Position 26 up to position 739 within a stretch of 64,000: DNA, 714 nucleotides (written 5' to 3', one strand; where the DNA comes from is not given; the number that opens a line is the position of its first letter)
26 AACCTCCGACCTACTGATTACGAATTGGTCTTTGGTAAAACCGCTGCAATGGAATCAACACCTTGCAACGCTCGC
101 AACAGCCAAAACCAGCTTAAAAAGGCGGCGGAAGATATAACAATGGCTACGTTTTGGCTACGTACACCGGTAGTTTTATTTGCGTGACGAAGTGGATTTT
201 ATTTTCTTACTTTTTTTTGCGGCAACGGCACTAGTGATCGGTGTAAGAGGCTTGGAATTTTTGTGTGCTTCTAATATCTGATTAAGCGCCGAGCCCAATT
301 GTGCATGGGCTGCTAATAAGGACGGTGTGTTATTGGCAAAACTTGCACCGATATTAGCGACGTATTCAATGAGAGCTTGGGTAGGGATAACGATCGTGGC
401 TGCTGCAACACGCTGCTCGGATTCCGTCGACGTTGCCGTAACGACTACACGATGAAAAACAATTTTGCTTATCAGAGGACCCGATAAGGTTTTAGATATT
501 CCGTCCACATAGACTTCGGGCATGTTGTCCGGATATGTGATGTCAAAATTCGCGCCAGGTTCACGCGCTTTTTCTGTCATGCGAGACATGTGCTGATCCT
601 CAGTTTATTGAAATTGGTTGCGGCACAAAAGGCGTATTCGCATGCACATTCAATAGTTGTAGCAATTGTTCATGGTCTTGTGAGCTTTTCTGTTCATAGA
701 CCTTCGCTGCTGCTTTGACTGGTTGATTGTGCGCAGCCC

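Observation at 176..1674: Tripartite MqsR / extended MqsA / unknown third gene operon: candidate toxin-antitoxin-chaperone or defence module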

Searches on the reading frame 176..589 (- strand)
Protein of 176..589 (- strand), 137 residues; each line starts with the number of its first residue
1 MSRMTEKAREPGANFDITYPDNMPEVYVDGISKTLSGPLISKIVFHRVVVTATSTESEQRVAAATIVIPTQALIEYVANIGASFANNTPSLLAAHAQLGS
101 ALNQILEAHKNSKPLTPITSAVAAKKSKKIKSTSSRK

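Call 4: search_protein_families(library=pfam, proteins=[window:176-589:-], max_evalue=0.1)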
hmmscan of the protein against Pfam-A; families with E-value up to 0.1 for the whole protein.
window:176-589:- (137 aa): 0 families

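Call 6: search_protein_families(library=padloc, proteins=[window:176-589:-], max_evalue=0.1)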
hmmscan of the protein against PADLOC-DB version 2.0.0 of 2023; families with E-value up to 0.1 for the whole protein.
window:176-589:- (137 aa): 0 families

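Call 7: search_protein_families(library=ncbifam, proteins=[window:176-589:-], max_evalue=1)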
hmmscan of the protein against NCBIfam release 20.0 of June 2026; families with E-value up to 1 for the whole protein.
window:176-589:- (137 aa): 0 families

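Call 8: search_protein_families(library=phrogs, proteins=[window:176-589:-], max_evalue=1)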
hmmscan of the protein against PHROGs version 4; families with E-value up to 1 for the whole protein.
window:176-589:- (137 aa): 2 families
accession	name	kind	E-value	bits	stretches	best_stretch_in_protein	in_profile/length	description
phrog_33117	-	unknown function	0.092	13.3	1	55-114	78-136/248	-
phrog_1887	-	tail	0.15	12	1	22-107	515-595/670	tail protein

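Call 9: search_solved_structures(query=window:176-589:-, max_evalue=10)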
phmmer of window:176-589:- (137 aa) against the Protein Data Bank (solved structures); distinct sequences matched with E-value up to 10: 7.
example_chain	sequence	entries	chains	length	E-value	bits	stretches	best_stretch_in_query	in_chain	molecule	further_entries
7awe_I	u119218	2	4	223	0.29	14.7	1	24-85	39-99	Proteasome subunit beta type-10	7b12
6avo_B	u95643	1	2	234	0.31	14.6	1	24-85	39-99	Proteasome subunit beta type-10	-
6e5b_H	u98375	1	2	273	0.34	14.5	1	24-85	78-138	Proteasome subunit beta type-10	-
7ywq_A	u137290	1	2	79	1.5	12.4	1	94-127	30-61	Genome polyprotein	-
3unf_H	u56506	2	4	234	1.5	12.4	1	24-85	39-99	Proteasome subunit beta type-10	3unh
3o72_A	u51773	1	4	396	2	12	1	70-110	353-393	Redox component of a tripartite ferrous iron transporter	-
6f2a_A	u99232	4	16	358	3.4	11.3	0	72-122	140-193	L-lysine 3-hydroxylase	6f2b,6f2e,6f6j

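Call 12: find_homologous_proteins(query=window:176-589:-, max_evalue=0.001)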
Query window:176-589:- (137 aa): 1 proteins with E <= 0.001 among 64 candidates.
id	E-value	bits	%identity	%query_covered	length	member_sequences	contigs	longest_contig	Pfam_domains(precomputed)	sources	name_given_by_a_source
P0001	6.7e-79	280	100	100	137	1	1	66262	-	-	-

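Call 26: search_protein_representatives(protein=window:176-589:-)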
Query: 137 residues. Proteins with E-value up to 0.001 (for the whole library): 144; up to 1e-10: 10; up to 1e-30: 1. The best 144 are listed.
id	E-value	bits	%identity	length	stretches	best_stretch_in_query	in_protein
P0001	2.1e-79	279.5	100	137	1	1-137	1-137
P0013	1.0e-13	67.8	39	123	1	8-111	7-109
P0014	5.5e-12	62.2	39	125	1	3-104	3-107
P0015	3.0e-11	59.9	39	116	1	6-108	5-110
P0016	3.7e-11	59.5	40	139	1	4-90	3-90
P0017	4.3e-11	59.3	33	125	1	8-124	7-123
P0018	4.5e-11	59.3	36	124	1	13-101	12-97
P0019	4.5e-11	59.3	37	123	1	14-114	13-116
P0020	5.7e-11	58.9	36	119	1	1-106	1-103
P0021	7.0e-11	58.6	47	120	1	11-83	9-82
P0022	2.0e-10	57.2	36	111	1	10-107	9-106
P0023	5.8e-10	55.7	42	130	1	6-101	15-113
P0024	8.0e-10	55.2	36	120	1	8-106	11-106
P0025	9.0e-10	55.1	35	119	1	1-106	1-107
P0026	9.9e-10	54.9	42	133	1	7-106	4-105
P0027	2.2e-09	53.8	35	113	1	7-111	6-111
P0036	3.2e-08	50.1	32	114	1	3-108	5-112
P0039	8.5e-08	48.7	30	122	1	3-113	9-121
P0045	2.0e-07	47.5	37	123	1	7-98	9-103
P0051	3.0e-07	46.9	35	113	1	1-107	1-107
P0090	1.3e-05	41.6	37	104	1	13-91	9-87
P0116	8.7e-05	39.0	34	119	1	18-106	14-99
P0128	1.9e-04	37.9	33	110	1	4-95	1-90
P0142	3.4e-04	37.1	37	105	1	25-107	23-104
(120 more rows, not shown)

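Call 30: search_protein_families(library=pfam, alignment_id=A1, max_evalue=1)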
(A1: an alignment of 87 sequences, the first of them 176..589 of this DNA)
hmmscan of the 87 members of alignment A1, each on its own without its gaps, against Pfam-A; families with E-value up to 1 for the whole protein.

A. member 1, window:176-589:- (137 aa): 0 families

B. families by the number of members that match (of 87 scanned): 41 families (the first 25 are shown)
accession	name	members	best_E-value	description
PF20753.2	DUF6558_C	1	0.0027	Phage tail C-terminal domain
PF18326.6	RFX5_N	1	0.0035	RFX5 N-terminal domain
PF20300.4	prok_STING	1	0.0054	Prokaryotic STING domain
PF07334.18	IFP_35_N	1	0.0077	Interferon-induced 35 kDa protein (IFP 35) N-terminus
PF11439.13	T3SchapCesA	1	0.013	Type III secretion system filament chaperone CesA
PF13815.11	Dzip-like_N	1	0.021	Iguana/Dzip1-like DAZ-interacting protein N-terminal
PF06407.16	BDV_P40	1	0.024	Borna disease virus P40 protein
PF12451.13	VPS11_C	1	0.033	Vacuolar protein sorting protein 11 C terminal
PF08824.15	Serine_rich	1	0.036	Serine rich protein interaction domain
PF01608.23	I_LWEQ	1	0.041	I/LWEQ domain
PF22608.2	DNAX_ATPase_lid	1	0.041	DNA polymerase III clamp loader subunit, ATPase lid domain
PF11558.13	HET-s_218-289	1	0.049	Het-s 218-289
PF09823.15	DUF2357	1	0.051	Domain of unknown function (DUF2357)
PF15819.10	Fibin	1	0.051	Fin bud initiation factor homologue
PF24920.1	C2_TCB1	1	0.054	Tricalbin-1-like, C2 domain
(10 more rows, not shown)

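Call 31: search_solved_structures(query=A1, max_evalue=10)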
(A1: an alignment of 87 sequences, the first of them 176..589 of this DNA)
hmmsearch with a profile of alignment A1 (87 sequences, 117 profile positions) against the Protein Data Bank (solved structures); distinct sequences matched with E-value up to 10: 7.
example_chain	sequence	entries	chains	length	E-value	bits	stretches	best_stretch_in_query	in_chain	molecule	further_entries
6z4a_A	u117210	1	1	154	0.13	15.3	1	38-70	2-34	Spindle assembly abnormal protein 6 homolog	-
6kos_A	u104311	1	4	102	0.76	12.8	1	72-111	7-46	SUWA (Super WA20)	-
4uos_A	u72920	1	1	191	1.5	11.9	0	75-113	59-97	DESIGNED HELICAL BUNDLE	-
9cfs_A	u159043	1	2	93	3.5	10.7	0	78-113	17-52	Long regulatory protein rop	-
8gji_A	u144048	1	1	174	4.8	10.3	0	80-113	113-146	GCG binder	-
7unh_A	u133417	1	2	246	5.5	10.1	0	72-102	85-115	SP2 designed chlorophyll dimer protein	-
7uni_A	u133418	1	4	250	6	9.9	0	72-102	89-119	SP2-ZnPPaM designed chlorophyll dimer protein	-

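Call 33: find_homologous_proteins(query=A1, max_evalue=0.001)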
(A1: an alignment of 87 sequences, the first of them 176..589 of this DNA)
Query A1 (87 sequences) (137 aa, profile of the alignment): 4 proteins with E <= 0.001 among 1820 candidates.
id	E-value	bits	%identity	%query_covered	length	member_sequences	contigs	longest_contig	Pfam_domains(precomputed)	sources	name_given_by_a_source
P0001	4.6e-32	128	100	100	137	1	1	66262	-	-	-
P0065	9.9e-32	127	30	73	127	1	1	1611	-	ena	-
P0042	2.9e-25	106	39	50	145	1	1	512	-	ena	-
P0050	8.3e-22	95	30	77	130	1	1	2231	-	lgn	-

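Call 35: predict_structure(alignment_id=A1)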
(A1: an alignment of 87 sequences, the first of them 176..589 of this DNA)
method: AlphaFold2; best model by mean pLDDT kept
length: 137 residues; sequences in the alignment: 87
mean_pLDDT: 91.3   pTM: 0.64
mean pLDDT of the five models: 91.3, 91.1, 90.1, 90.0, 89.8
residues with pLDDT >= 90: 108; 70-90: 16; 50-70: 13; < 50: 0
segments of 3 or more residues with pLDDT < 50: none
pLDDT, mean of each block of 10 residues (from residue 1): 90 94 96 98 98 96 98 97 97 98 96 77 65 74
secondary structure, 60 per line:
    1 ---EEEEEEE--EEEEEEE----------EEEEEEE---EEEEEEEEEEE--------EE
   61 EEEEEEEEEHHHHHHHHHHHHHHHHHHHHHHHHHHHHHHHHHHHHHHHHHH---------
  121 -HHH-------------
elements in order: E4-10 E13-19 E30-36 E40-50 E59-69 H70-111

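Call 37: fold_search(model_id=the predicted structure, library=pdb)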
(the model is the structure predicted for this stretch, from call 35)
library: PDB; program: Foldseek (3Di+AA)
matches with E <= 10: 226; with E <= 0.001: 0
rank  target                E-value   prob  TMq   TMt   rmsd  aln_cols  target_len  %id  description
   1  4ckn_A                9.1e-01  0.44  0.24  0.20   9.4        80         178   11  Structure of an N-terminal fragment of Leishmania SAS-6 containing parts of its coiled coil domain, F257E mutant (released 2014-03-05)
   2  7r5k_R0               1.7e+00  0.60  0.22  0.02   2.5        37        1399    5  Human nuclear pore complex (constricted) (released 2022-06-22)
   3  8yld_v                1.9e+00  0.13  0.17  0.04  10.2        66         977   15  State 4a (S4a) of yeast 80S ribosome bound to 2 tRNAs and open eEF3 and eEF2 during translocation (released 2024-12-11)
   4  5tp1_C                2.1e+00  0.23  0.17  0.16   6.6        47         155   23  The structure of the C-terminus of virulence protein IncE from Chlamydia trachomatis bound to Mus musculus SNX5-PX dom (released 2017-08-30)
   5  9har_AA               2.1e+00  0.07  0.17  0.17  14.8       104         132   12  pT=3 virus-like particle of ssRNA phage ESE017 coat protein (released 2024-11-13)
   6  7t78_B                2.2e+00  0.12  0.21  0.08  12.2        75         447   17  CRYSTAL STRUCTURE OF GLUCOKINASE (HEXOKINASE 4) COMPLEXED WITH LIGAND DIETHYL ({2-[3-(4-METHANESULFONYLPHENO XY)-5-{[( (released 2022-03-02)
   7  1lwt_A                2.2e+00  0.06  0.16  0.08  17.4        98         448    8  Crystal structure of the intein homing endonuclease PI-SceI bound to its substrate DNA (Ca2+ free) (released 2002-09-27)
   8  6yfc_AA               2.4e+00  0.08  0.18  0.20  16.5       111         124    9  Virus-like particle of bacteriophage AVE019 (released 2020-09-02)
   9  7ui9_f                2.4e+00  0.08  0.16  0.13  14.9        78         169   17  Core Mediator-PICearly (Copy A) (released 2023-02-15)
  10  9l12_E                2.4e+00  0.07  0.17  0.04  10.4        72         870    8  Crystal structure of Cas12h ternary complex (released 2025-06-11)
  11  8y9n_A                2.5e+00  0.08  0.17  0.04  11.1        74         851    8  Cas12h1-crRNA-dsDNA ternary complex (released 2025-02-12)
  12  4oqd_A                2.5e+00  0.05  0.11  0.07  13.3        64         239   11  Crystal structure of the tylM1 N,N-dimethyltransferase in complex with SAH and TDP-Qui3NMe2 (released 2014-02-26)
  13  4gbf_A                2.8e+00  0.51  0.25  0.10   3.1        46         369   11  Crystal structure of the C-terminal domain of gp131 from bacteriophage phiKZ (released 2012-10-17)
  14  8jsu_B                2.8e+00  0.30  0.13  0.06   3.8        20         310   20  The crystal structure of TvaE in complex with TvaLP (released 2025-09-03)
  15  3o4t                  2.8e+00  0.16  0.16  0.09   6.9        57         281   12  Crystal Structure of HePTP with an Open WPD Loop and Partially Depleted Active Site (released 2010-11-24)
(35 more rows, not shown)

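Call 39: find_related_loci(query=A2, collection=genome_contigs, flank=3000)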
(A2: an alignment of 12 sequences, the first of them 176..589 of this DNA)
Query A2 (137 aa) in genome_contigs; peptide patterns used: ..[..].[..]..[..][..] (x = any residue, [..] = any of these).
15 stretches matched a pattern; 1 encode a relative of the query (tblastn E <= 1e-3); 1 distinct loci.
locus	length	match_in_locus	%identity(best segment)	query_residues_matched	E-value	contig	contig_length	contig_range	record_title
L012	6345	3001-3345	35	1-117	7e-18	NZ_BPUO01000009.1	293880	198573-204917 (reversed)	Cupriavidus pauculus strain 19C6 sequence09, whole genome shotgun sequence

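Call 41: find_related_loci(query=A2, collection=metagenome_contigs, flank=3000)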
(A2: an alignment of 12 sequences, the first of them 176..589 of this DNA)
Query A2 (137 aa) in metagenome_contigs; peptide patterns used: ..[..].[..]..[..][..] (x = any residue, [..] = any of these).
35 stretches matched a pattern; 1 encode a relative of the query (tblastn E <= 1e-3); 1 distinct loci.
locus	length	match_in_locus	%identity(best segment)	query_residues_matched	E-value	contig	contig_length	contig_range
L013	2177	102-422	40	2-106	7e-18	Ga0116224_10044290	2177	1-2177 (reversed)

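Call 42: find_related_loci(query=A2, collection=viral_contigs, flank=3000)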
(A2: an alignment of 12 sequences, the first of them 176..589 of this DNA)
Query A2 (137 aa) in viral_contigs; peptide patterns used: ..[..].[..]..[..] (x = any residue, [..] = any of these).
25 stretches matched a pattern, but none encodes a relative of the query by tblastn (E <= 1e-3).

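Call 43: search_dna_similar(query=window:176-589:-, collection=plasmids, mode=protein, max_evalue=0.01, max_rows=30)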
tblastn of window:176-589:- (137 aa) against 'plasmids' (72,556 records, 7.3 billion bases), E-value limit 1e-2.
No match.

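Call 44: search_dna_similar(query=window:176-589:-, collection=phages, mode=protein, max_evalue=0.01, max_rows=30)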
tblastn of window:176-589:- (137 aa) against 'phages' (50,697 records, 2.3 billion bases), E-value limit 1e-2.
No match.

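Call 45: list_cluster_members(proteins=[P0013, P0014, P0015, P0016, P0017, P0018, P0019, P0020, P0021, P0022])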
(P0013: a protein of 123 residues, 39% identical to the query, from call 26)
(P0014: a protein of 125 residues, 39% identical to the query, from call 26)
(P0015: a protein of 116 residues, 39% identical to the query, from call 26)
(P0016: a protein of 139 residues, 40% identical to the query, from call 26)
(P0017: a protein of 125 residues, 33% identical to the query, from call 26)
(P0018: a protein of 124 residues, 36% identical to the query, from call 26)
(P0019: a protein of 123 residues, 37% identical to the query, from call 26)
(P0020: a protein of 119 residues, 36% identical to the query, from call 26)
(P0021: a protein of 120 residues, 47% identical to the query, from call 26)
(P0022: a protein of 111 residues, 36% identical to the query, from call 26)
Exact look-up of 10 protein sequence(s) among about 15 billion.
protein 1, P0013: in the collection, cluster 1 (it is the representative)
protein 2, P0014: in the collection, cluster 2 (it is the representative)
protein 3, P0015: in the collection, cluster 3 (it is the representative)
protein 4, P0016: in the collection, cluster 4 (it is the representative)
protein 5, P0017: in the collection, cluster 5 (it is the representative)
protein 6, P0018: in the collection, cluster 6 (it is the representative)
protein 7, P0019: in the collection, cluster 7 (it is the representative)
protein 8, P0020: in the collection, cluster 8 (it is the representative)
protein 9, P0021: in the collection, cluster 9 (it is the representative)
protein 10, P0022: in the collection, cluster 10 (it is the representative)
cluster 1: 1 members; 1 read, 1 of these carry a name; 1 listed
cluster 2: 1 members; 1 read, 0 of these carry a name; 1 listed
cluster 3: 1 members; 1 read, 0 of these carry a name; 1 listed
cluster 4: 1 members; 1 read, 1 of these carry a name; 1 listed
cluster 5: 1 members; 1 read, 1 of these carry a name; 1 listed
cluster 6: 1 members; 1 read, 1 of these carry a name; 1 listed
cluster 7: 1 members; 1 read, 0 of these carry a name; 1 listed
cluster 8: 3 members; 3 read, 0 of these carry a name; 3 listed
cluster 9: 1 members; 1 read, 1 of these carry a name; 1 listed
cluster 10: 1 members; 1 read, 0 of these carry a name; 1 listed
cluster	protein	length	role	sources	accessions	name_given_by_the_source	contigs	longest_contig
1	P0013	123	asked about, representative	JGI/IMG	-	hypothetical protein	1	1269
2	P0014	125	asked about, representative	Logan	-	-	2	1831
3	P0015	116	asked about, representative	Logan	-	-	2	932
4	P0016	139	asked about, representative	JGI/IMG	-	hypothetical protein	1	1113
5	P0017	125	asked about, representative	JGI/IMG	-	hypothetical protein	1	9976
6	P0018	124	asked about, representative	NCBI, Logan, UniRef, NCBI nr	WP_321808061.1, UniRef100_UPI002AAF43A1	hypothetical protein [Burkholderia sp. BCC1993] | hypothetical protein n=1 Tax=Burkholderia sp. BCC1993 TaxID=2817444 RepID=UPI002AAF43A1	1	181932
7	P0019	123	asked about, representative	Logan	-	-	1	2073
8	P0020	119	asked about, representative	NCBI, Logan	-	-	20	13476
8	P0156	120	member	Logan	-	-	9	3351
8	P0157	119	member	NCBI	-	-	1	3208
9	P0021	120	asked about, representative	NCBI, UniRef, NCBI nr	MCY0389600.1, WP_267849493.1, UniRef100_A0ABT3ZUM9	hypothetical protein OVY01_20855 [Robbsia sp. Bb-Pol-6] | Uncharacterized protein n=1 Tax=Robbsia betulipollinis TaxID=2981849 ... | hypothetical protein [Robbsia betulipollinis]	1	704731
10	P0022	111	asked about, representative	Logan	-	-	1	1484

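Call 46: find_encoding_contigs(protein=P0020, flank=3000, max_places=4)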
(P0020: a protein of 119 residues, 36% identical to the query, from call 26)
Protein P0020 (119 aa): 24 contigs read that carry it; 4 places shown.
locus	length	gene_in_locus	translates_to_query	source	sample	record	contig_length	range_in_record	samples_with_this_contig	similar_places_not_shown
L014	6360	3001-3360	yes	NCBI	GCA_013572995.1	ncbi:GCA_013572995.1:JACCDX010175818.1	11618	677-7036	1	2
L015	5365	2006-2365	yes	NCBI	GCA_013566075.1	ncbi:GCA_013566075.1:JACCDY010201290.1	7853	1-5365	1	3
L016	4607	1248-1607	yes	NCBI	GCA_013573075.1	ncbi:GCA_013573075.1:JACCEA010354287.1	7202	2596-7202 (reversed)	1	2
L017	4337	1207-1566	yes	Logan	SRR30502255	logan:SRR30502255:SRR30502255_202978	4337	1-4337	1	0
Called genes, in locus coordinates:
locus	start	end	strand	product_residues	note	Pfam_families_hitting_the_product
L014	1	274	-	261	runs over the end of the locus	-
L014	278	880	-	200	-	-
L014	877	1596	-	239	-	PF04404:ERF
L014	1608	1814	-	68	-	-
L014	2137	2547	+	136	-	-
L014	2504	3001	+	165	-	PF13560:HTH_31, PF01381:HTH_3, PF12844:HTH_19 (faint)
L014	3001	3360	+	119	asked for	-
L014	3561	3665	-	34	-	-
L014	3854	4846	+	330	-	PF10546:P63C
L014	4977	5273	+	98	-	PF05973:Gp49 (weak)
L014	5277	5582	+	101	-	PF21716:dnstrm_HI1420, PF01381:HTH_3 (weak)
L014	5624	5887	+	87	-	PF14384:BrnA_antitoxin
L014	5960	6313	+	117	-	PF21716:dnstrm_HI1420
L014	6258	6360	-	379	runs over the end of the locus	-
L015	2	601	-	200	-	?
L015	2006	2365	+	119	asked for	-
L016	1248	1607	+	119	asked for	-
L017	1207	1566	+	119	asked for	-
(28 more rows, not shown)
